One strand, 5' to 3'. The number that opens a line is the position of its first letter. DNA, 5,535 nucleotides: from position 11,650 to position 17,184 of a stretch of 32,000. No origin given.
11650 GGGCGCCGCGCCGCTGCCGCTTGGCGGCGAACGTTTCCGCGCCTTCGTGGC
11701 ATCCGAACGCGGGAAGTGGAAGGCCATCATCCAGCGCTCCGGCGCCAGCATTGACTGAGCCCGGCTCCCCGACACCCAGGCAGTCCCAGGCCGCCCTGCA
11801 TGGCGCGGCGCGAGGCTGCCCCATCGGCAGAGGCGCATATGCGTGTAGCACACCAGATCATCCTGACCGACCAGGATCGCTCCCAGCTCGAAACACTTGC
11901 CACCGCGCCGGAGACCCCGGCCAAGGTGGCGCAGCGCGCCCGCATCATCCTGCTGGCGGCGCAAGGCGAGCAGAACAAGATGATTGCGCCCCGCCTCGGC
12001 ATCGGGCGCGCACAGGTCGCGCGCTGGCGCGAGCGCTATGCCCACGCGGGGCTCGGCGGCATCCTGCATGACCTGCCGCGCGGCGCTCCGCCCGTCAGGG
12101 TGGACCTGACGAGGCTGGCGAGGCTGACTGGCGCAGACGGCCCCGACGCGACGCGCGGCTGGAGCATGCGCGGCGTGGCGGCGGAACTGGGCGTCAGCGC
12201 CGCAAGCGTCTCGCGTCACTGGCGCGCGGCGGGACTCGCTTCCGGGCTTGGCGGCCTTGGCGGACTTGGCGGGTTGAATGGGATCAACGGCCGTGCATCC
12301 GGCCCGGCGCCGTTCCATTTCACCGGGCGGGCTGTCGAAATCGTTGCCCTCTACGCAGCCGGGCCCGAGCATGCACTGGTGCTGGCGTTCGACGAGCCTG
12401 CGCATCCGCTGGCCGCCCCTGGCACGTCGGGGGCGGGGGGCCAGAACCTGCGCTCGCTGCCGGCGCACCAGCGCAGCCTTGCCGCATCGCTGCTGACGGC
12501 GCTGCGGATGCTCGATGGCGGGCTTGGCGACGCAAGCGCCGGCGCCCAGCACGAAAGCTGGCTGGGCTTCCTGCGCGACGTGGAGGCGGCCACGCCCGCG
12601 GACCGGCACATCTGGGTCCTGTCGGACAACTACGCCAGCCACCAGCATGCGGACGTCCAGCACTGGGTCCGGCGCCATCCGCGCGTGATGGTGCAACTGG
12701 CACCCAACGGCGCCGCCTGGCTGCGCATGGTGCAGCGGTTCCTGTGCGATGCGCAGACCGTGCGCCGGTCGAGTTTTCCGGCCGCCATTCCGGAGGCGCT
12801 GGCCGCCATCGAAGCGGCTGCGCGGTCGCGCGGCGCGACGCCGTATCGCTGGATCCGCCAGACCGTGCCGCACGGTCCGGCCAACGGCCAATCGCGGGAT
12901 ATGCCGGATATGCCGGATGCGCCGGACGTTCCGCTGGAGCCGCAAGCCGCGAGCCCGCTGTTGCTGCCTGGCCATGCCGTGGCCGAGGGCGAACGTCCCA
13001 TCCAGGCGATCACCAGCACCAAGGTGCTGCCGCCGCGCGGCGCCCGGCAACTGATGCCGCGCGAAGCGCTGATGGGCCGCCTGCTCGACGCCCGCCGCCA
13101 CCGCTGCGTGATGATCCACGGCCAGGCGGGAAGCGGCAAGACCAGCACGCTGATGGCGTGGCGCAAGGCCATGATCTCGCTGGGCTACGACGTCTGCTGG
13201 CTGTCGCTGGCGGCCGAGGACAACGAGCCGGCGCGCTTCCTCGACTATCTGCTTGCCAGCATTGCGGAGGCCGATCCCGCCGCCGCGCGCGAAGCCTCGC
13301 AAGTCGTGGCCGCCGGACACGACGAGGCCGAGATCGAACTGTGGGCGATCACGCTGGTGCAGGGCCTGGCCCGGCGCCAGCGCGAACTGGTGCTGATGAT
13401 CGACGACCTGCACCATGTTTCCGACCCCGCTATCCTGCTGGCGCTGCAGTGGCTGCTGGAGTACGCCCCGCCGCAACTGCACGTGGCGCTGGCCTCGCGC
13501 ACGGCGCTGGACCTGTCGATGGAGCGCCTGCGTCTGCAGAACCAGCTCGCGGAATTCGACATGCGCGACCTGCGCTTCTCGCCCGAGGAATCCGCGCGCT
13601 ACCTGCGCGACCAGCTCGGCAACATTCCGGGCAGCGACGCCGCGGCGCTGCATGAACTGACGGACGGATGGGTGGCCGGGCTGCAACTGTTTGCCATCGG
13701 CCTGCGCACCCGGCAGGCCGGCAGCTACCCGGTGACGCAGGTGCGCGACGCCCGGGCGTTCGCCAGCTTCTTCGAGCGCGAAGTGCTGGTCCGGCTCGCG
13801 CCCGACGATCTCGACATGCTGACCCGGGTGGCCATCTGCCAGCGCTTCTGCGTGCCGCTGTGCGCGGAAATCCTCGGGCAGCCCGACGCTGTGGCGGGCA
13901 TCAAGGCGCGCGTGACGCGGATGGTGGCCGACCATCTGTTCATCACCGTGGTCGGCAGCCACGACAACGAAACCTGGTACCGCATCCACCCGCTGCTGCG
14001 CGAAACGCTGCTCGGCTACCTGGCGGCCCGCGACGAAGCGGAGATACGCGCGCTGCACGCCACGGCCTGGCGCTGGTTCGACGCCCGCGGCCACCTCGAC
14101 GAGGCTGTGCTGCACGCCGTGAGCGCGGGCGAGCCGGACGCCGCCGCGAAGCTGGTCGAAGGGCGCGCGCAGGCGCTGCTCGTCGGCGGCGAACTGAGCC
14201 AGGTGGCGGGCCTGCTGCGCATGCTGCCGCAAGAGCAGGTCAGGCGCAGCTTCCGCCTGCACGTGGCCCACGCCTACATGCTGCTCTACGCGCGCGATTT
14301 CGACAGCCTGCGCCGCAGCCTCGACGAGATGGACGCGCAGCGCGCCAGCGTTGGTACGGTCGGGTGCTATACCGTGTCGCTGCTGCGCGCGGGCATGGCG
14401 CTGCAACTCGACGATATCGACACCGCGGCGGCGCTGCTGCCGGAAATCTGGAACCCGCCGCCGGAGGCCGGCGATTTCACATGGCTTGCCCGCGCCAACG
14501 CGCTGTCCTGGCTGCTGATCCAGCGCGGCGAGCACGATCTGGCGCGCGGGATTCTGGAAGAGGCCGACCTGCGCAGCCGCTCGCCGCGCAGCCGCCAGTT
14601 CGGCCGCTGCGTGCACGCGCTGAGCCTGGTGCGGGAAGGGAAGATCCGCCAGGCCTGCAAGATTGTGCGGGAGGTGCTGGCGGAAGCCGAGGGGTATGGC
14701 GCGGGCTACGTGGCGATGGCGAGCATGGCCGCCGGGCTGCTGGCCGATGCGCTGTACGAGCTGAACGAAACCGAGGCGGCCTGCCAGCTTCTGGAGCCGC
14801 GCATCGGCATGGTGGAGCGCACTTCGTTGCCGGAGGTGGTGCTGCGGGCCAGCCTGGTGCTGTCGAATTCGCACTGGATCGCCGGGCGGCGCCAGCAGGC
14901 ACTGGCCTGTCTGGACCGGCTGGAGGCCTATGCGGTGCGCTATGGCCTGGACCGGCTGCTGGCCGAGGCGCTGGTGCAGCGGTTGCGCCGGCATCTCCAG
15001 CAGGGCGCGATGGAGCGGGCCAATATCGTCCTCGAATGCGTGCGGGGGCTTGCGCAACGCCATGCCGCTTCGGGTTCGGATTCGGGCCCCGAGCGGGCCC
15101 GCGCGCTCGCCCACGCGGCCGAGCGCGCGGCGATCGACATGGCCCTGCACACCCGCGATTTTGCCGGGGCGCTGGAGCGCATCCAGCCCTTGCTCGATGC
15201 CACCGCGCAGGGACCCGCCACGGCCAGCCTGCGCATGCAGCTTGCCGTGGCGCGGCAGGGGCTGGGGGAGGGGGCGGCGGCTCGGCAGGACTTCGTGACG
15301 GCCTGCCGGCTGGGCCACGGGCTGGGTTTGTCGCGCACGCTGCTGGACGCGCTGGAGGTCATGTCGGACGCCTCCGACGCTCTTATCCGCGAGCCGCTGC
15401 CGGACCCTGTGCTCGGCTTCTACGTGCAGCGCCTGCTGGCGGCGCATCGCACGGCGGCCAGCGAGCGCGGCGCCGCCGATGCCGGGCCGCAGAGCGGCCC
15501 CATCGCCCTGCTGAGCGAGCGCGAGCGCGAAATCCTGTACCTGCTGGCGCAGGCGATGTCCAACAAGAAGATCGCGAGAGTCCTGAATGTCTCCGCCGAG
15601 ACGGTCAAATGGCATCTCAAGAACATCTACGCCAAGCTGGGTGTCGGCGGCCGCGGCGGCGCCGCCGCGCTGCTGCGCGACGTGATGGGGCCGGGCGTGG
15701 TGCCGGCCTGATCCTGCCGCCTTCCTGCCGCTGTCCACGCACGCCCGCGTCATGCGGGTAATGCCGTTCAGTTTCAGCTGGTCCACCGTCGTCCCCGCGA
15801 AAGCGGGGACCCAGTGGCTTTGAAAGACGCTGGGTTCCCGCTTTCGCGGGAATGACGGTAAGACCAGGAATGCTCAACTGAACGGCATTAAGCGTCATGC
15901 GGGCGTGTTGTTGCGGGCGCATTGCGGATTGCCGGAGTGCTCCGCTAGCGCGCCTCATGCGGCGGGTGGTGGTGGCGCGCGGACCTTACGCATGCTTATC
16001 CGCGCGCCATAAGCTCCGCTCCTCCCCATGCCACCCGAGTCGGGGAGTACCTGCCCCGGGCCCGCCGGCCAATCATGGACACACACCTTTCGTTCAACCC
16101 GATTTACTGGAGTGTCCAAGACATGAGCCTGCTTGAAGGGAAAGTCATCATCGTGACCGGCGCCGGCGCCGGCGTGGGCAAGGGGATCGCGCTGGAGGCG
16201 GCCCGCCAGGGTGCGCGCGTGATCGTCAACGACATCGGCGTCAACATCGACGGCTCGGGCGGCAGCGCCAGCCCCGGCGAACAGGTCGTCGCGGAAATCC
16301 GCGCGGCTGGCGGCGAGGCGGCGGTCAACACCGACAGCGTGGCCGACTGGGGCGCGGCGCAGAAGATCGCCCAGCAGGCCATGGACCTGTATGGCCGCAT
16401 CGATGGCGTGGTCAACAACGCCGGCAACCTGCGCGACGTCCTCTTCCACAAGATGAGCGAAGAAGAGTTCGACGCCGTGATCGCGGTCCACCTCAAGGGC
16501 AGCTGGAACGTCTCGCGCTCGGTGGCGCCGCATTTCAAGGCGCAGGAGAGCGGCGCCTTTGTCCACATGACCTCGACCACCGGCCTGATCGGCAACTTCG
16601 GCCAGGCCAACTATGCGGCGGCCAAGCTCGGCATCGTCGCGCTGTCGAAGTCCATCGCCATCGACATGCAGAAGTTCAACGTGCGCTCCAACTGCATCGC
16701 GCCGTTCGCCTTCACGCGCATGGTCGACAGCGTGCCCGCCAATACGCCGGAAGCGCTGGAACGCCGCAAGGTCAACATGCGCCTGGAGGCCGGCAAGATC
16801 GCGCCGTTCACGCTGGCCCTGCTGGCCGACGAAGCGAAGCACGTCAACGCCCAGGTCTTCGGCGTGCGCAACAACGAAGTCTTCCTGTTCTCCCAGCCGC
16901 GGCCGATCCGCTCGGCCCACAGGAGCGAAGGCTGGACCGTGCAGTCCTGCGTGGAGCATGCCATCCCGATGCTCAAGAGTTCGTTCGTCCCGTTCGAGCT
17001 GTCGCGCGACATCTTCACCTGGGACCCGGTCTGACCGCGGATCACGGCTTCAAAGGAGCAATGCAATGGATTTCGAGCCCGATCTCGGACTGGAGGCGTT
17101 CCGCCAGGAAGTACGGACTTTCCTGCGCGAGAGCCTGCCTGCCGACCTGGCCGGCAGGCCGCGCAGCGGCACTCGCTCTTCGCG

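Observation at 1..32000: Island that rebuilds the peroxisomal / steroid-side-chain toolkit for 2-methyl-branched acyl-CoAs, with no ring-cleavage genes in view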

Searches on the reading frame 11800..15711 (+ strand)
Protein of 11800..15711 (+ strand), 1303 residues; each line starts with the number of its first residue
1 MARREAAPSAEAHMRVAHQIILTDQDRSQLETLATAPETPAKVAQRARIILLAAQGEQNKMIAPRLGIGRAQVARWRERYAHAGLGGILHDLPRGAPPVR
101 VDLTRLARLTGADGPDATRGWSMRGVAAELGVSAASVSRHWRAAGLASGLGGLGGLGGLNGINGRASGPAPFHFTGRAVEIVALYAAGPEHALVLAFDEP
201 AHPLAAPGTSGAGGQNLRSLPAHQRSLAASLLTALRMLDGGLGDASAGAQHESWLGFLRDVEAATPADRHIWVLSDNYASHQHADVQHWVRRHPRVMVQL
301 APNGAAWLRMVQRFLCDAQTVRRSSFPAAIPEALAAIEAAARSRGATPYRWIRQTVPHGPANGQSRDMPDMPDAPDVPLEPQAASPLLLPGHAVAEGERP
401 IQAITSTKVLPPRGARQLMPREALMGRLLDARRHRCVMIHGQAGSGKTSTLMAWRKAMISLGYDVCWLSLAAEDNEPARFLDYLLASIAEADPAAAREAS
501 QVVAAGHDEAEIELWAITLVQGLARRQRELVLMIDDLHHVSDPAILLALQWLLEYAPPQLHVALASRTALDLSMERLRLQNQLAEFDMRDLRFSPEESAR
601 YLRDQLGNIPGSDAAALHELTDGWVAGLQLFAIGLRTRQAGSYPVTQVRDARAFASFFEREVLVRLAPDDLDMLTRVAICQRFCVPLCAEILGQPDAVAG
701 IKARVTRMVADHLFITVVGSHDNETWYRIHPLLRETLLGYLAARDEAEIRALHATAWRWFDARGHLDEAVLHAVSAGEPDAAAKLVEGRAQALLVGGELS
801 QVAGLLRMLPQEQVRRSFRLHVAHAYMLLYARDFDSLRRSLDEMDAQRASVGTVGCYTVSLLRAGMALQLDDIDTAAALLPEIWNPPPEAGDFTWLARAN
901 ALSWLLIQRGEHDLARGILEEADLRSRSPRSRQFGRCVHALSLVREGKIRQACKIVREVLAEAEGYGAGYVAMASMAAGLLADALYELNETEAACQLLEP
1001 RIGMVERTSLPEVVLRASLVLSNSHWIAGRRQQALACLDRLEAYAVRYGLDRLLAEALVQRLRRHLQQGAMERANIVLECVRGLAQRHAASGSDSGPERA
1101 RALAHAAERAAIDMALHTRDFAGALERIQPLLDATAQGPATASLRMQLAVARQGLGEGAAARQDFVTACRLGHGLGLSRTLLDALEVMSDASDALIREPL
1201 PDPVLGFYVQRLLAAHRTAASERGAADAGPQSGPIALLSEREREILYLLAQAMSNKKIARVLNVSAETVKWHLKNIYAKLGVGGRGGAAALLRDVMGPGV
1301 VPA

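Call 8: search_protein_families(library=pfam, proteins=[window:11800-15711:+])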
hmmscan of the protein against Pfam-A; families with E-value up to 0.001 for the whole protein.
window:11800-15711:+ (1303 aa): 15 families
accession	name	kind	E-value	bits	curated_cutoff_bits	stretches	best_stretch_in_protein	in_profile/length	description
PF00196.25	GerE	-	3.5e-21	75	23.5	1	1237-1289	2-54/57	Bacterial regulatory proteins, luxR family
PF13384.12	HTH_23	-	3.1e-16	59.1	24.6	1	41-87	2-48/50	Homeodomain-like domain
PF13551.12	HTH_29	-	1.8e-11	44.4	28.1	1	46-98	1-54/64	Winged helix-turn helix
PF13191.12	AAA_16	-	9.8e-10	39.6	32.6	1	424-558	12-161/167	AAA ATPase domain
PF08281.18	Sigma70_r4_2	-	3.8e-08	33.3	25.7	1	1235-1280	8-54/54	Sigma-70, region 4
PF13518.12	HTH_28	-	4.1e-08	33.6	25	1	45-95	1-50/52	Helix-turn-helix domain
PF13936.12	HTH_38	-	7.8e-07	29.2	27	1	1238-1273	5-41/44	Helix-turn-helix domain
PF04545.22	Sigma70_r4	-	4.6e-06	26.5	24.1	1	1236-1280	3-48/50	Sigma-70, region 4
PF13401.12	AAA_22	-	2.3e-05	25.1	27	1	433-550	4-105/130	AAA domain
PF02796.21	HTH_7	-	4e-05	24.1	23.8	0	1243-1270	12-39/45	Helix-turn-helix domain of resolvase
PF25199.1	nSTAND_NTPase5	-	4e-05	23.9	34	0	427-475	34-83/145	Novel STAND NTPase 5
PF13604.12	AAA_30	-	8.1e-05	22.9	27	0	432-472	16-56/191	AAA domain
PF13412.12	HTH_24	-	0.00023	21.1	21.9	0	1239-1274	2-39/48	Winged helix-turn-helix DNA-binding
PF24883.2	NPHP3_N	-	0.00035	21.2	24.8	1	432-567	20-164/164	Nephrocystin 3, N-terminal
PF12840.13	HTH_20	-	0.00051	20.4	27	0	1243-1274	7-40/51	Helix-turn-helix domain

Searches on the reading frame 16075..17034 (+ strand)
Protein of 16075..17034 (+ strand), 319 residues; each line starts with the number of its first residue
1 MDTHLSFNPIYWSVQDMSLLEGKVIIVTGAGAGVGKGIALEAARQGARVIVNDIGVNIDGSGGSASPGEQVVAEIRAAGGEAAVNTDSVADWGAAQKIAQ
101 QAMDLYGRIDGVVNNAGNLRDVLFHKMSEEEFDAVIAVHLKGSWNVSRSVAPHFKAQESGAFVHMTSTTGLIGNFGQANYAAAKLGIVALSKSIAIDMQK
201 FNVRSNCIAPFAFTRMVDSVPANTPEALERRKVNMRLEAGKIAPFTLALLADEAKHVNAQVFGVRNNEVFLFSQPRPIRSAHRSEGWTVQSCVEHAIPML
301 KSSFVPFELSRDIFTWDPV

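Call 8: search_protein_families(library=pfam, proteins=[window:16075-17034:+])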
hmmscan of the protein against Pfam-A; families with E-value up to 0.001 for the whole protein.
window:16075-17034:+ (319 aa): 3 families
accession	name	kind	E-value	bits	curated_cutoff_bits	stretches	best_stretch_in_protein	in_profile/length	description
PF00106.31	adh_short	-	4.5e-39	134.4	26.6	1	23-213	1-182/195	short chain dehydrogenase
PF13561.12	adh_short_C2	-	2.7e-33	116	27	1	29-263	1-230/236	Enoyl-(Acyl carrier protein) reductase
PF08659.16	KR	-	5.3e-20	72.5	22.6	1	25-185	3-154/180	KR domain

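Call 13: search_protein_families(library=ncbifam, proteins=[window:16075-17034:+], max_evalue=1e-10)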
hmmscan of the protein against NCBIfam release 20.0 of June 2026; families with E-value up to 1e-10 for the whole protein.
window:16075-17034:+ (319 aa): 168 families (the best 25 are shown)
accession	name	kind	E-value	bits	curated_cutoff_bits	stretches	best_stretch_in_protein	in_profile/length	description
NF005861.0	PRK07791.1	subfamily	1.1e-71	241.7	373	1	17-294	1-282/300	SDR family oxidoreductase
NF005862.0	PRK07792.1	equivalog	9.4e-59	199.1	414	1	17-279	8-266/307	3-oxoacyl-ACP reductase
NF004198.0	PRK05653.1-3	equivalog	8.2e-47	159.7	296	1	17-264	2-242/248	3-oxoacyl-ACP reductase FabG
TIGR01830.1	3oxo_ACP_reduc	equivalog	6.9e-46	156.9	297.75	1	26-264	2-234/239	3-oxoacyl-[acyl-carrier-protein] reductase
NF009466.0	PRK12826.1-2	subfamily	2.6e-40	138.4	222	1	23-268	4-244/248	3-oxoacyl-ACP reductase FabG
NF004197.0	PRK05653.1-1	equivalog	7e-40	137.2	332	1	19-264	4-242/249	3-oxoacyl-ACP reductase FabG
NF009546.0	PRK12935.1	equivalog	4.4e-39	134.5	418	1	17-234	1-211/247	acetoacetyl-CoA reductase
NF005559.1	PRK07231.1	subfamily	1.3e-38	132.9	215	1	20-260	2-239/249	glucose 1-dehydrogenase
TIGR03971.1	SDR_subfam_1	subfamily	2.1e-38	132.2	300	1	20-221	1-207/271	mycofactocin-coupled SDR family oxidoreductase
NF006080.0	PRK08226.1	equivalog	5.3e-38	130.9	356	1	17-223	1-199/263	SDR family oxidoreductase UcpA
NF006110.0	PRK08261.1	equivalog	1e-36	126.8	410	1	20-230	212-411/454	3-oxoacyl-ACP reductase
NF004818.0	PRK06172.1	equivalog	1.1e-36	126.5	336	1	18-229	3-207/253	SDR family oxidoreductase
NF004200.0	PRK05653.1-5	equivalog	1.3e-36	126.4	273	1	24-264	4-237/242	3-oxoacyl-ACP reductase FabG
TIGR01831.1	fabG_rel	equivalog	3e-36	125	338.85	1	25-265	1-235/239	3-ketoacyl-ACP reductase FabG2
NF009464.0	PRK12824.1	subfamily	1e-35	123.6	269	1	23-260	3-234/245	3-oxoacyl-ACP reductase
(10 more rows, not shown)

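Call 16: search_solved_structures(query=window:16075-17034:+, max_evalue=1e-20)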
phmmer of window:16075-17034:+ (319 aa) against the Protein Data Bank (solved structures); distinct sequences matched with E-value up to 1e-20: 110 (the best 60 are shown).
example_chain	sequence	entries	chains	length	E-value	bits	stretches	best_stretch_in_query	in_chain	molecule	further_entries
2et6_A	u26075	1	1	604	1.7e-91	309.9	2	21-251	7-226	(3R)-hydroxyacyl-CoA dehydrogenase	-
1zbq_A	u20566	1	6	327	2.3e-54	187.9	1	20-230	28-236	17-beta-hydroxysteroid dehydrogenase 4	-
1gz6_A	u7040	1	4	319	1.5e-53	185.3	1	20-230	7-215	ESTRADIOL 17 BETA-DEHYDROGENASE 4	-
3qlj_A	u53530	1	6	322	2.8e-50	174.5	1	16-269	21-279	Short chain dehydrogenase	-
3oml_A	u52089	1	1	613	4.1e-46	160.9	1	20-220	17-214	Peroxisomal Multifunctional Enzyme Type 2, CG3415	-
7ulh_A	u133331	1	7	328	6.4e-46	160.2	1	18-283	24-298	Short chain dehydrogenase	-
7sub_A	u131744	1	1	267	1.1e-41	146.3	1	17-265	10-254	3-oxoacyl-reductase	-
2uvd_A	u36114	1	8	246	2.3e-37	132.1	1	19-265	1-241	3-OXOACYL-(ACYL-CARRIER-PROTEIN) REDUCTASE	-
4kzp_A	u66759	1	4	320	2.7e-37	131.9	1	20-277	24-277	Oxidoreductase, short chain dehydrogenase/reductase family protein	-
7lg9_A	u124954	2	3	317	4.6e-37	131.1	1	19-279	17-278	3-ketoacyl-ACP reductase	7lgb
4jro_A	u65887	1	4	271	1.6e-36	129.3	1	10-265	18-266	FabG protein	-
4nbt_A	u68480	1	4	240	2.4e-36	128.8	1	18-265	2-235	3-oxoacyl-[acyl-carrier-protein] reductase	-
3osu_A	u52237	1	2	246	7.5e-35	123.9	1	23-265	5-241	3-oxoacyl-[acyl-carrier-protein] reductase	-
2hq1_A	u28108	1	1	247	9.6e-35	123.5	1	20-264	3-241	Glucose/ribitol dehydrogenase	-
3sj7_A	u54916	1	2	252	1.1e-34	123.4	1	23-265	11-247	3-oxoacyl-(Acyl-carrier-protein) reductase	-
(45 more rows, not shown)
